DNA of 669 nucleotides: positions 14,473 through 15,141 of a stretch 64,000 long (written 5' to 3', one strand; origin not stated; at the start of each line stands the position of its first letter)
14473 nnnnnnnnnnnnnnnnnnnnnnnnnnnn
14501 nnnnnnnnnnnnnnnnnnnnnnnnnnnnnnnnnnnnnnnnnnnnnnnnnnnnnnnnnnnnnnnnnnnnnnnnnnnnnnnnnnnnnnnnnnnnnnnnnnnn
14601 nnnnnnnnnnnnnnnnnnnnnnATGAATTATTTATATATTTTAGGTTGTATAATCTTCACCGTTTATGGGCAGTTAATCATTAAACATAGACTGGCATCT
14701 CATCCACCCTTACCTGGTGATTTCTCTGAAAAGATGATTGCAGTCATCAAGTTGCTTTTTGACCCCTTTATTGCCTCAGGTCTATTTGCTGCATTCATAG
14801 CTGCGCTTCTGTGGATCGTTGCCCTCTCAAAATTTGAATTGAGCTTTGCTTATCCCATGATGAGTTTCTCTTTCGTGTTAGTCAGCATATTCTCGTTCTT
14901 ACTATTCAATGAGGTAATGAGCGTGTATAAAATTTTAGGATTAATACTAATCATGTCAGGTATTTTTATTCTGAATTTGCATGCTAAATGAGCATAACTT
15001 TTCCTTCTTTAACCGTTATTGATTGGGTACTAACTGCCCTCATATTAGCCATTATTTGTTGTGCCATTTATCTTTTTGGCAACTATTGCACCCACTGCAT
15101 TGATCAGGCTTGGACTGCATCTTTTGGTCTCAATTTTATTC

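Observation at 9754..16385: Arn/Gtr-type undecaprenyl-phosphate glycosylation module apparently fed by a dTDP-amino-deoxysugar pathway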

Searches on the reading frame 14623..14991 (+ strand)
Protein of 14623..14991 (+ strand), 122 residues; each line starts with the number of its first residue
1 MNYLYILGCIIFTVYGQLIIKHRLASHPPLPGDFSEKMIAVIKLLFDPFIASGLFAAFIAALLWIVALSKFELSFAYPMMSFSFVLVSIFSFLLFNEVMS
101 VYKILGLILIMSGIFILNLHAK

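Call 3: search_protein_families(library=pfam, proteins=[window:14623-14991:+], max_evalue=0.01)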
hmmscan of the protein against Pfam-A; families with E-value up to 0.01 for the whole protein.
window:14623-14991:+ (122 aa): 4 families
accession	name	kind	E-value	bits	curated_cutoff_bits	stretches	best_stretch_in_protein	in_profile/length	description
PF00892.27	EamA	-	1e-08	36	28.2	1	49-118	65-134/135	EamA-like transporter family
PF10639.15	TMEM234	-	0.00043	20.8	30.1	1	59-116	53-111/113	Putative transmembrane family 234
PF03151.22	TPT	-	0.0027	17.5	30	1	56-116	74-134/291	Triose-phosphate Transporter family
PF00893.25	Multi_Drug_Res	-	0.0035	18.3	23.7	0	55-110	37-93/93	Small Multidrug Resistance protein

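Call 4: search_protein_families(library=ncbifam, proteins=[window:14623-14991:+], max_evalue=0.01)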
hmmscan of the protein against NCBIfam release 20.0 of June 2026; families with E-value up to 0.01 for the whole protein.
window:14623-14991:+ (122 aa): 10 families
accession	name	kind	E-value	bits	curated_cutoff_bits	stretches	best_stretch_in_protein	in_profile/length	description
NF002816.2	PRK02971.1-2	equivalog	6.8e-14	52.4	99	1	7-119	4-118/120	4-amino-4-deoxy-L-arabinose-phosphoundecaprenol flippase subunit ArnF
NF011625.2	PRK15051.1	equivalog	1.2e-09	38.3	92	1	53-118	43-108/111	4-amino-4-deoxy-L-arabinose-phosphoundecaprenol flippase subunit ArnE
NF051482.1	EbrB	exception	1.8e-06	28.5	160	1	49-118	31-102/105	SMR family multidrug efflux transporter EbrB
TIGR03340.1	phn_DUF6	hypoth_equivalog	0.00011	22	288.15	1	56-120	72-136/281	phosphonate utilization associated putative membrane protein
NF007767.1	PRK10452.1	equivalog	0.00025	21.2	122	1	64-117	47-101/120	multidrug/spermidine efflux SMR transporter subunit MdtJ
NF033470.1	SMR_qac_bcrC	exception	0.00066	20.2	225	1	51-119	37-103/114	quaternary ammonium compound efflux SMR transporter BcrC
NF007087.1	PRK09541.1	subfamily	0.0013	19.2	162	1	58-121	40-105/110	EmrE family multidrug efflux SMR transporter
NF042984.1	SMR_efflux_EmrE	exception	0.0013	19.1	226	1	63-121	44-105/110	multidrug efflux SMR transporter EmrE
NF033137.0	SMR_qac_int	equivalog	0.0017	18.9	188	1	60-122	42-105/109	Qac family quaternary ammonium compound efflux SMR transporter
NF051481.1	EbrA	exception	0.0082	16.5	160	1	59-119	43-104/104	SMR family multidrug efflux transporter EbrA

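Call 79: find_related_loci(query=A5, collection=metagenome_contigs, flank=10000)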
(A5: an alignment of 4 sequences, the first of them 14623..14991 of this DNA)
Query A5 (122 aa) in metagenome_contigs; peptide patterns used: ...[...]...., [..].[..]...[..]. (x = any residue, [..] = any of these).
600 stretches matched a pattern (row limit reached: there are more); 493 encode a relative of the query (tblastn E <= 1e-3); the best 80 are kept; 80 distinct loci.
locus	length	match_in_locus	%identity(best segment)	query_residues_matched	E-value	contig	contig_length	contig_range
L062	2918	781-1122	55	1-114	4e-37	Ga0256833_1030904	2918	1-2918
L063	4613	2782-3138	55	1-118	2e-37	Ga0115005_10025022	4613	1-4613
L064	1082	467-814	53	1-116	3e-38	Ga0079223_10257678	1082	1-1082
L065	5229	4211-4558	54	1-116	1e-36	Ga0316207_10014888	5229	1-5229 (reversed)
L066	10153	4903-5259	53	1-118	3e-36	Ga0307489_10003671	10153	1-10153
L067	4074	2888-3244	57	1-118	2e-36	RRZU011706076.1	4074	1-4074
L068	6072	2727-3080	51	1-118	3e-36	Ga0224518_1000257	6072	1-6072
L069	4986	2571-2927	57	1-118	2e-36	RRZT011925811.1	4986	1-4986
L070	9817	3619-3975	53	1-118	3e-36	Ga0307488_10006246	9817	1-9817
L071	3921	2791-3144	51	1-118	3e-36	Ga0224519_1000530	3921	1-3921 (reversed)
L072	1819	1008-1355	62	1-116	3e-36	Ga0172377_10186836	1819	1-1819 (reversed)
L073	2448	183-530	51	1-116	1e-35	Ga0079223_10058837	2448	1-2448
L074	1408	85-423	56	4-116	3e-36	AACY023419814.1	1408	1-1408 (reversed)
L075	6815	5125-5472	51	1-116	9e-36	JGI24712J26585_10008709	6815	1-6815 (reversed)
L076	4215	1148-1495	51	1-116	9e-36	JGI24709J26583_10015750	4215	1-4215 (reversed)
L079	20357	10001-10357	54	2-118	6e-35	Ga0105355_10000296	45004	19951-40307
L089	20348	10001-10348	55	1-116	5e-35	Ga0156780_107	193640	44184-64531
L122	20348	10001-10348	55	1-116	4e-33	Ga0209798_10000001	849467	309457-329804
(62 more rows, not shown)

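Call 82: search_protein_families(library=pfam, proteins=[L122:5543-7228:+, L122:7411-8178:+, L122:8175-8867:+, L122:8868-10001:+, L122:10534-11463:+, L122:11463-13256:+, L089:4814-6640:+, L089:7058-8017:+, L089:8014-8706:+, L089:10494-11627:+], max_evalue=0.001)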
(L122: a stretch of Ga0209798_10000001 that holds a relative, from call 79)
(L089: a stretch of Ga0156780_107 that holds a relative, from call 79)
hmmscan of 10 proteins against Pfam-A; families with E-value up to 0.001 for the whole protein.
L122:5543-7228:+ (561 aa): 0 families

L122:7411-8178:+ (255 aa): 1 family
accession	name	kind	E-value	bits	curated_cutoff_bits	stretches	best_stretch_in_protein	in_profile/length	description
PF00535.33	Glycos_transf_2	-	2e-17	64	23.3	1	4-94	49-141/168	Glycosyl transferase family 2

L122:8175-8867:+ (230 aa): 1 family
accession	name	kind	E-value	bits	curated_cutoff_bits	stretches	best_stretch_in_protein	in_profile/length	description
PF08889.16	WbqC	-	1.5e-78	264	21.3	1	8-223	1-217/218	WbqC-like protein family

L122:8868-10001:+ (377 aa): 3 families
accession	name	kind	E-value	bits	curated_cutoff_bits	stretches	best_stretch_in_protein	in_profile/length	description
PF01041.23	DegT_DnrJ_EryC1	-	4.2e-83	280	19.8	1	12-371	6-359/360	DegT/DnrJ/EryC1/StrS aminotransferase family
PF00155.27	Aminotran_1_2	-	2.1e-07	30.9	19.7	1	23-124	38-151/361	Aminotransferase class I and II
PF00266.25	Aminotran_5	-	9.1e-06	25.3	21.5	1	48-158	63-181/371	Aminotransferase class-V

L122:10534-11463:+ (309 aa): 4 families
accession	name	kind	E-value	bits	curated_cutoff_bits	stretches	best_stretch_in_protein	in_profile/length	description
PF13793.12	Pribosyltran_N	-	5.8e-55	184.6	25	1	5-120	2-117/117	N-terminal domain of ribose phosphate pyrophosphokinase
PF14572.12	Pribosyl_synth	-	2.8e-30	106.1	27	1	199-308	71-183/184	Phosphoribosyl synthetase-associated domain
PF00156.33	Pribosyltran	-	1.3e-20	73.7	26.3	1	156-255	24-131/158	Phosphoribosyl transferase domain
PF14681.12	UPRTase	-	3.7e-05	23.7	27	1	192-261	100-170/206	Uracil phosphoribosyltransferase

L122:11463-13256:+ (597 aa): 7 families
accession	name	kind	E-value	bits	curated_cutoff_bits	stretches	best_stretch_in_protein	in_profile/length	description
PF00009.33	GTP_EFTU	-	4.2e-57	193.2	26.5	1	3-181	1-187/188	Elongation factor Tu GTP binding domain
PF06421.17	LepA_C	-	5.7e-47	158.7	29.7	1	489-595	1-107/107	GTP-binding protein LepA C-terminus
PF00679.30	EFG_C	-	1.2e-22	80.2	27.9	1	400-485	2-86/89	Elongation factor G C-terminus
PF03144.31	GTP_EFTU_D2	-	4.1e-13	50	30.3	1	205-276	1-73/73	Elongation factor Tu domain 2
PF01926.29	MMR_HSR1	-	1.1e-07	32.4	21.9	1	15-132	9-113/113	50S ribosome-binding GTPase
PF00071.28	Ras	-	6.6e-05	23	21.6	1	48-180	25-160/162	Ras family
PF22042.2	EF-G_D2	-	0.00014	22.3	27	1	191-277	2-83/84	Elongation factor G domain 2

L089:4814-6640:+ (608 aa): 0 families

L089:7058-8017:+ (319 aa): 1 family
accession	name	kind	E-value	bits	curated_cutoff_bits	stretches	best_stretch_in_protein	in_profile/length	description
PF00535.33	Glycos_transf_2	-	2.6e-28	99.5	23.3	1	8-148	1-140/168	Glycosyl transferase family 2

L089:8014-8706:+ (230 aa): 1 family
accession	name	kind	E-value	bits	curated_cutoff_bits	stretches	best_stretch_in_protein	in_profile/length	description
PF08889.16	WbqC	-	1.4e-81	273.9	21.3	1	8-222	1-216/218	WbqC-like protein family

L089:10494-11627:+ (377 aa): 0 families

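Call 83: search_protein_families(library=pfam, proteins=[L079:5579-6451:+, L079:6572-7273:+, L079:7261-7926:+, L079:8030-8611:+, L079:8619-9020:+, L079:9029-9994:+, L079:10400-11464:+, L079:11461-12591:+, L079:12592-14256:-, L079:2571-4670:-], max_evalue=0.001)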
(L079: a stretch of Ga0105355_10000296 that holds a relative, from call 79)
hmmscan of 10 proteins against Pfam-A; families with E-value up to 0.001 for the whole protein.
L079:5579-6451:+ (290 aa): 2 families
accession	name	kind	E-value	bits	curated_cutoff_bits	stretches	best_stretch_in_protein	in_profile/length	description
PF00483.29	NTP_transferase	-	1.3e-77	261.1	21.2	1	2-238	1-243/245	Nucleotidyl transferase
PF12804.13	NTP_transf_3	-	3.6e-10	40.7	27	1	3-135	1-123/160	MobA-like NTP transferase domain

L079:6572-7273:+ (233 aa): 1 family
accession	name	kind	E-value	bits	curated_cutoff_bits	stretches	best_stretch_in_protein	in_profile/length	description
PF08889.16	WbqC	-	3.5e-76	256.3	21.3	1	8-223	1-216/218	WbqC-like protein family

L079:7261-7926:+ (221 aa): 5 families
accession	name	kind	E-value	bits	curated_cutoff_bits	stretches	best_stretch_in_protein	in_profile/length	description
PF00132.30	Hexapep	-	5.3e-19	67.5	27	2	106-139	2-35/36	Bacterial transferase hexapeptide (six repeats)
PF25084.1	LbH_EIF2B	-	1.7e-10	41.2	54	2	105-180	32-105/105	EIF2B subunit epsilon LbH domain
PF17836.7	PglD_N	-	3.7e-08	34.2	23.4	1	3-77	1-73/78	PglD N-terminal domain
PF14602.12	Hexapep_2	-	1.7e-05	24.9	27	0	164-192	6-32/34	Hexapeptide repeat of succinyl-transferase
PF25087.1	GMPPB_C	-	0.00062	19.9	39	1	114-198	1-89/110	GMPPB C-terminal domain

L079:8030-8611:+ (193 aa): 3 families
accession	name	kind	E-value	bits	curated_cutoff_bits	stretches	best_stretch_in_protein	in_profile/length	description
PF00132.30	Hexapep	-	6.6e-13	48.2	27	2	36-68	3-35/36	Bacterial transferase hexapeptide (six repeats)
PF14602.12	Hexapep_2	-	4.1e-05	23.7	27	1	117-151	2-34/34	Hexapeptide repeat of succinyl-transferase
PF25084.1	LbH_EIF2B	-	8.7e-05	22.9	54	0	19-65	43-91/105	EIF2B subunit epsilon LbH domain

L079:8619-9020:+ (133 aa): 2 families
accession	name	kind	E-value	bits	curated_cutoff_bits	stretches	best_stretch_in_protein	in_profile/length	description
PF01575.25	MaoC_dehydratas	-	1.7e-18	66.8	27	1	12-103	14-106/123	MaoC like domain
PF13452.11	FAS1_DH_region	-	0.00045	20.8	22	1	13-116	11-123/132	FAS1-like, dehydratase domain region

L079:9029-9994:+ (321 aa): 3 families
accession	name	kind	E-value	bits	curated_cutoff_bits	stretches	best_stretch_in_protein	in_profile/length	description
PF00535.33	Glycos_transf_2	-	1.4e-23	84.1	23.3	1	9-171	1-165/168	Glycosyl transferase family 2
PF10111.15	Glyco_tranf_2_2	-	2.8e-05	24.2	27.3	1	9-103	1-95/276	Glycosyltransferase like family 2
PF13641.12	Glyco_tranf_2_3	-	0.00023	21.7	27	1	15-145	10-141/230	Glycosyltransferase like family 2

L079:10400-11464:+ (354 aa): 8 families
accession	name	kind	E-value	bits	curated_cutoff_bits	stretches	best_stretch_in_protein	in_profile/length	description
PF16363.11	GDP_Man_Dehyd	-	4.4e-97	325.9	27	1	5-326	1-332/332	GDP-mannose 4,6 dehydratase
PF01370.27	Epimerase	-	3e-74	249.9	20.9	1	4-251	1-240/240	NAD dependent epimerase/dehydratase family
PF04321.23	RmlD_sub_bind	-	1.4e-14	54.3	27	1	3-175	2-141/287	RmlD substrate binding domain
PF02719.21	Polysacc_synt_2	-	3.5e-14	53.1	20.2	1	4-114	1-117/293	Polysaccharide biosynthesis protein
PF01073.25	3Beta_HSD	-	3.7e-14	52.8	22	1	5-234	1-224/280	3-beta hydroxysteroid dehydrogenase/isomerase family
PF07993.18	NAD_binding_4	-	5.9e-12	45.7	20.1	1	6-188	1-206/258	Male sterility protein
PF00106.31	adh_short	-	1.7e-05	24.8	26.6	0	2-73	1-71/195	short chain dehydrogenase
PF08659.16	KR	-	0.00021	21.7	22.6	0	3-75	2-77/180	KR domain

L079:11461-12591:+ (376 aa): 5 families
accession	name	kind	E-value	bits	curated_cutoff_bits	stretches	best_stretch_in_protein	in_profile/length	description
PF01041.23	DegT_DnrJ_EryC1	-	6.3e-89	299.1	19.8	1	12-371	6-360/360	DegT/DnrJ/EryC1/StrS aminotransferase family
PF00155.27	Aminotran_1_2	-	8.7e-10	38.7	19.7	1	27-154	38-187/361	Aminotransferase class I and II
PF01053.26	Cys_Met_Meta_PP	-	1.6e-08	34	27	1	31-154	52-175/381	Cys/Met metabolism PLP-dependent enzyme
PF00266.25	Aminotran_5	-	5.1e-06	26.1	21.5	1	49-158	64-181/371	Aminotransferase class-V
PF01212.27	Beta_elim_lyase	-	9.4e-05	22.3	27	1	21-157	22-173/288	Beta-eliminating lyase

L079:12592-14256:- (554 aa): 0 families

L079:2571-4670:- (699 aa): 0 families

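Call 86: search_protein_families(library=ncbifam, proteins=[L122:8868-10001:+, L079:11461-12591:+, L089:8703-10001:+, L089:7058-8017:+, L079:9029-9994:+, L122:8175-8867:+, L122:5543-7228:+, L079:10400-11464:+], max_evalue=1e-10)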
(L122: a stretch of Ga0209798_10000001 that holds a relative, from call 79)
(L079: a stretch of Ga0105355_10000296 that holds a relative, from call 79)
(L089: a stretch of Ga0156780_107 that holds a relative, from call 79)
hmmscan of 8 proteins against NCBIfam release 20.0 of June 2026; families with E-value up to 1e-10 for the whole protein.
L122:8868-10001:+ (377 aa): 7 families
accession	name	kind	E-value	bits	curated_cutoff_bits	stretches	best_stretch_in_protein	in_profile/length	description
TIGR02379.1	ECA_wecE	subfamily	4.6e-196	651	434.85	1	1-373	1-373/376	dTDP-4-amino-4,6-dideoxy-D-glucose transaminase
NF008687.0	PRK11706.1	equivalog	4.6e-190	631.2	375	1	1-373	1-372/375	dTDP-4-amino-4,6-dideoxygalactose transaminase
TIGR03588.1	PseC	equivalog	1.6e-56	191.9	423.5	1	44-373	43-378/380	UDP-4-amino-4,6-dideoxy-N-acetyl-beta-L-altrosamine transaminase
NF008658.2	PRK11658.1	equivalog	3.6e-54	183.8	631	1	5-371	8-373/379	UDP-4-amino-4-deoxy-L-arabinose aminotransferase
TIGR04181.1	NHT_00031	hypoth_equivalog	2.2e-49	168.2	420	1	2-354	1-357/359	LegC family aminotransferase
NF011936.0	PRK15407.1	equivalog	1.2e-33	116.5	423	1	67-369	109-430/440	lipopolysaccharide biosynthesis protein RfbH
TIGR04427.1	PLP_DesI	equivalog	9.9e-33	113.8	650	1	48-271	69-280/390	dTDP-4-dehydro-6-deoxyglucose aminotransferase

L079:11461-12591:+ (376 aa): 7 families
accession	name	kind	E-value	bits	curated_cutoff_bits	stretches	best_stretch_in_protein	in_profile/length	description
TIGR02379.1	ECA_wecE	subfamily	1.4e-187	623.1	434.85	1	1-374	1-375/376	dTDP-4-amino-4,6-dideoxy-D-glucose transaminase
NF008687.0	PRK11706.1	equivalog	5.7e-185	614.4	375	1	1-374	1-374/375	dTDP-4-amino-4,6-dideoxygalactose transaminase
TIGR03588.1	PseC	equivalog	2.8e-68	230.5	423.5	1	1-373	1-379/380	UDP-4-amino-4,6-dideoxy-N-acetyl-beta-L-altrosamine transaminase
NF008658.2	PRK11658.1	equivalog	2.6e-64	217.2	631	1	2-375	5-378/379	UDP-4-amino-4-deoxy-L-arabinose aminotransferase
TIGR04181.1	NHT_00031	hypoth_equivalog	5.7e-58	196.5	420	1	8-353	7-357/359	LegC family aminotransferase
TIGR04427.1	PLP_DesI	equivalog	4.6e-44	151.1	650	1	16-368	37-377/390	dTDP-4-dehydro-6-deoxyglucose aminotransferase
NF011936.0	PRK15407.1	equivalog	4.6e-38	131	423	1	29-210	63-251/440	lipopolysaccharide biosynthesis protein RfbH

L089:8703-10001:+ (432 aa): 7 families
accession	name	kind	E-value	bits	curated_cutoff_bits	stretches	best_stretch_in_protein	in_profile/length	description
TIGR02379.1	ECA_wecE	subfamily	6.3e-199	660.4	434.85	1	1-373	1-373/376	dTDP-4-amino-4,6-dideoxy-D-glucose transaminase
NF008687.0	PRK11706.1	equivalog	2.2e-190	632.2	375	1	1-374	1-373/375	dTDP-4-amino-4,6-dideoxygalactose transaminase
NF008658.2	PRK11658.1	equivalog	1.5e-57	195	631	1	4-373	7-375/379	UDP-4-amino-4-deoxy-L-arabinose aminotransferase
TIGR03588.1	PseC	equivalog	4.8e-56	190.3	423.5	1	15-373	15-378/380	UDP-4-amino-4,6-dideoxy-N-acetyl-beta-L-altrosamine transaminase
TIGR04181.1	NHT_00031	hypoth_equivalog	2.9e-49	167.9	420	1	2-354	1-357/359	LegC family aminotransferase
NF011936.0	PRK15407.1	equivalog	4.1e-33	114.7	423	1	68-373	110-434/440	lipopolysaccharide biosynthesis protein RfbH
TIGR04427.1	PLP_DesI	equivalog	1.2e-32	113.5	650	1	42-215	63-233/390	dTDP-4-dehydro-6-deoxyglucose aminotransferase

L089:7058-8017:+ (319 aa): 2 families
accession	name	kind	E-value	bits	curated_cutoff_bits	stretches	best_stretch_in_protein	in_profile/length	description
NF047588.1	GlcsyltransPgfSStrep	equivalog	7.3e-64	215.9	500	1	6-307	2-305/308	glycosyltransferase PgfS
NF007986.1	PRK10714.1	equivalog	5.4e-63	212.9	529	1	6-309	7-313/316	undecaprenyl-phosphate 4-deoxy-4-formamido-L-arabinose transferase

L079:9029-9994:+ (321 aa): 4 families
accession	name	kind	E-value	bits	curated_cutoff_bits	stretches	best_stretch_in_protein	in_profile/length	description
NF047588.1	GlcsyltransPgfSStrep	equivalog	3.8e-64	216.8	500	1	7-307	2-304/308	glycosyltransferase PgfS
NF007986.1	PRK10714.1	equivalog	5e-46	157.2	529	1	5-311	5-314/316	undecaprenyl-phosphate 4-deoxy-4-formamido-L-arabinose transferase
NF007482.0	PRK10073.1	equivalog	4.3e-13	49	423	1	3-122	3-117/334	glycosyltransferase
TIGR03937.1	PgaC_IcaA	equivalog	1.9e-12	46.9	422.3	1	6-130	45-166/407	poly-beta-1,6-N-acetyl-D-glucosamine synthase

L122:8175-8867:+ (230 aa): 0 families

L122:5543-7228:+ (561 aa): 0 families

L079:10400-11464:+ (354 aa): 17 families
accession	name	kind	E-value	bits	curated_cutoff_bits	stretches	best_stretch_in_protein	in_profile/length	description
NF007582.0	PRK10217.1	equivalog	2.8e-192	638.5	698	1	1-351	1-352/355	dTDP-glucose 4,6-dehydratase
NF007490.0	PRK10084.1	subfamily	4.9e-188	624.5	649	1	4-348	3-352/361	dTDP-glucose 4,6-dehydratase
TIGR01181.1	dTDP_gluc_dehyt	equivalog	1.3e-151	504.2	365.1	1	4-339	2-320/321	dTDP-glucose 4,6-dehydratase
TIGR04180.1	EDH_00030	hypoth_equivalog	1.4e-38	132.7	475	1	4-271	1-258/297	NAD-dependent 4,6-dehydratase LegB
TIGR01179.1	galE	equivalog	1.4e-35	122.7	262.3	1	4-334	2-329/332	UDP-glucose 4-epimerase GalE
TIGR02622.1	CDP_4_6_dhtase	equivalog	4.6e-28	98.4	278.45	1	2-333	5-333/352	CDP-glucose 4,6-dehydratase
TIGR01472.1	gmd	equivalog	3.2e-22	79.2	415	1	4-244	3-244/342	GDP-mannose 4,6-dehydratase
TIGR02197.1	heptose_epim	equivalog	2.8e-21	76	274.6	1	4-331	1-314/316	ADP-glyceromanno-heptose 6-epimerase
NF007956.0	PRK10675.1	subfamily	9.8e-20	70.9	394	1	3-331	2-330/338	UDP-glucose 4-epimerase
NF011728.1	PRK15181.1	equivalog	3e-19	69.2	760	1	4-333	18-340/348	Vi polysaccharide biosynthesis UDP-N-acetylglucosaminuronic acid C-4 epimerase TviC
NF047922.1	GDPFucSynFcl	equivalog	2.4e-16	60.1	500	1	55-335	34-306/308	GDP-L-fucose synthase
TIGR01214.1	rmlD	equivalog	1e-14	54.3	224.05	1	3-271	1-228/285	dTDP-4-dehydrorhamnose reductase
NF043036.1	ErythonDh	equivalog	2.6e-14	53.2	325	1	3-175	2-165/321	D-erythronate dehydrogenase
TIGR03466.1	HpnA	hypoth_equivalog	2e-13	49.9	367.65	1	3-254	2-232/327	hopanoid-associated sugar epimerase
NF008872.0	PRK11908.1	equivalog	3.5e-12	46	294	1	1-334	1-339/349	bifunctional UDP-4-keto-pentose/UDP-xylose synthase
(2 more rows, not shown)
